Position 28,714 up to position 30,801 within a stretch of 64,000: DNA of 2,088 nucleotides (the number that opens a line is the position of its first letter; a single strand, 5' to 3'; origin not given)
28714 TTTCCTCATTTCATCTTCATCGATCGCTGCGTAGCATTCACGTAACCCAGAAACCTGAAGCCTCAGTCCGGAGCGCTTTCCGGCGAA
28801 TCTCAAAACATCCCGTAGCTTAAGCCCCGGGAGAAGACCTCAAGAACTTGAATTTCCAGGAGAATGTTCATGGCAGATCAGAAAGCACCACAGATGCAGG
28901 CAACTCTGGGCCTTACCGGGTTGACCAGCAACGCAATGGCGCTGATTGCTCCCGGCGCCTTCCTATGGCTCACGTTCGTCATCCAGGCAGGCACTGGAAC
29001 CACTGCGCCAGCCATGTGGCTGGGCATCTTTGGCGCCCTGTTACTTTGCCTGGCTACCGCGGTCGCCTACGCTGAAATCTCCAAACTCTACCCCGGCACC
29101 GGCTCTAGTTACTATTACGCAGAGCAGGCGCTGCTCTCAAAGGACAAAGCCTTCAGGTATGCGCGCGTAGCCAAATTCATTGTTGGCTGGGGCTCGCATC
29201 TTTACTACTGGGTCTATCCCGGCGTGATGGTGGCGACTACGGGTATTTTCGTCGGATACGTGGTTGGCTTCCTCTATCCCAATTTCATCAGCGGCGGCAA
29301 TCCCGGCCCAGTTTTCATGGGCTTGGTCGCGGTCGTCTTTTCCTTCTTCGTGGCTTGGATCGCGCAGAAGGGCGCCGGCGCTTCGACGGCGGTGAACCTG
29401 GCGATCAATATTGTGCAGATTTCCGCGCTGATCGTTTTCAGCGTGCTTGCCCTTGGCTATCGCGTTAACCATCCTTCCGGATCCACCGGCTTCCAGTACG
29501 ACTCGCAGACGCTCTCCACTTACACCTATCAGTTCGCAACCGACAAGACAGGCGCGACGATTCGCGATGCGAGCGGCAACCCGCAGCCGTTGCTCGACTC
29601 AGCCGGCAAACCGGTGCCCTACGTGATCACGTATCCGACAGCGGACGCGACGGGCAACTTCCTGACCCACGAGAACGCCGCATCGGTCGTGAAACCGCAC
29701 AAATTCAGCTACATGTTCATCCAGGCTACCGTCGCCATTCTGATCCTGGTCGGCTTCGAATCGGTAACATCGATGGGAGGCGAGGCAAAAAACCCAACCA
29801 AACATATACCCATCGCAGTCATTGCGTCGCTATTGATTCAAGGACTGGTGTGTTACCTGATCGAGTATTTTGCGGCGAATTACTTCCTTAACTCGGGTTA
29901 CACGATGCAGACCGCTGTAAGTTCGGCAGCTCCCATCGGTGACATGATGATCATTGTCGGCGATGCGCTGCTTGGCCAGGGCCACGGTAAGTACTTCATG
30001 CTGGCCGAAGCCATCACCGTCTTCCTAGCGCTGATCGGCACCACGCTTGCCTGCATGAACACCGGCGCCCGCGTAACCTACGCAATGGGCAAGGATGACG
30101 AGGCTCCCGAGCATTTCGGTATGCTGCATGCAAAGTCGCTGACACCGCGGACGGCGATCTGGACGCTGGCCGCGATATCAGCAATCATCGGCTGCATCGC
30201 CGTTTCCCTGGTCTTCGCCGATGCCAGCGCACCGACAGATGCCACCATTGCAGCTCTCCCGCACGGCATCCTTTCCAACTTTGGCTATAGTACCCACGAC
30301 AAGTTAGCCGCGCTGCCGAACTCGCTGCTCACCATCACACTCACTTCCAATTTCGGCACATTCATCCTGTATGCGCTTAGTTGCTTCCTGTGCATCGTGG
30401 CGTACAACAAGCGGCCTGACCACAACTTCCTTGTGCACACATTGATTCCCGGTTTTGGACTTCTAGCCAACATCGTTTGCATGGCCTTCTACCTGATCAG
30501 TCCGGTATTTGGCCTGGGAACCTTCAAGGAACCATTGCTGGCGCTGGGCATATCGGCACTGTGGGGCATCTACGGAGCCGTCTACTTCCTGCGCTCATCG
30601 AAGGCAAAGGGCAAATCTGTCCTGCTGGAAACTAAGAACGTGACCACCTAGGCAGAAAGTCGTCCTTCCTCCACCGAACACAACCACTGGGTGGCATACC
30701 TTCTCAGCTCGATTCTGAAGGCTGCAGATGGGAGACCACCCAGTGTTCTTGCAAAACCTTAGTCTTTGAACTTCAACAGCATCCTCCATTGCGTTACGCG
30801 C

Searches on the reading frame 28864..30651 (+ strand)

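Call 93: search_protein_families(library=pfam, proteins=[window:28864-30651:+], max_evalue=0.00001)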
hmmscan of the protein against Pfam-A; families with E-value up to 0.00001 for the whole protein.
window:28864-30651:+ (595 aa): 2 families
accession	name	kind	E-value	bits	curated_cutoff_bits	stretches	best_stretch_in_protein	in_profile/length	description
PF13520.12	AA_permease_2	-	1.5e-19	70.7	27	1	15-545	4-401/427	Amino acid permease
PF00324.27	AA_permease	-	1.2e-12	47.8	24.6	1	257-469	165-346/470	Amino acid permease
